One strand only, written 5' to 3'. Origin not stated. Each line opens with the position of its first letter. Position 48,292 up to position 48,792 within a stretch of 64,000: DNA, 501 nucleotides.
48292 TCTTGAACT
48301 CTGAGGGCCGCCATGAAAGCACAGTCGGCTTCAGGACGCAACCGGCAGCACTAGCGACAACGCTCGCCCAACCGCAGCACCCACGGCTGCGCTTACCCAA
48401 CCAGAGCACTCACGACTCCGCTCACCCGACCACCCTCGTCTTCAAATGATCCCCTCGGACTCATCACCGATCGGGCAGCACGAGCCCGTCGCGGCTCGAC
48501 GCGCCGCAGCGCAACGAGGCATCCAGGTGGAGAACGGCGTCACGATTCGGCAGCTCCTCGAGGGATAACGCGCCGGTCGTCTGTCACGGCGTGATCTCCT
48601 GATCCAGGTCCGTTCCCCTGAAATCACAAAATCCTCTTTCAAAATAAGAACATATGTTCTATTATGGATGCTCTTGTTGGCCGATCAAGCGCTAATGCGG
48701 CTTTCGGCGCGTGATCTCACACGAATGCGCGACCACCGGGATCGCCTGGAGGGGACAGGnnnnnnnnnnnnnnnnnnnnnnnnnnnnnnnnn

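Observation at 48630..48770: Perfect Gram-positive/Chloroflexi-type SOS box inside a promoter aimed at a RepA-like ATPase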

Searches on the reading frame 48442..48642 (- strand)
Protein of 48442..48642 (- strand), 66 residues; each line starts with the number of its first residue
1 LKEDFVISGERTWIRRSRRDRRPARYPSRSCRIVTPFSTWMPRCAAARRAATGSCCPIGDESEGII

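Call 8: search_protein_families(library=pfam, proteins=[window:48442-48642:-], max_evalue=0.01)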
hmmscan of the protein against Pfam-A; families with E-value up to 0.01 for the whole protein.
window:48442-48642:- (66 aa): 0 families
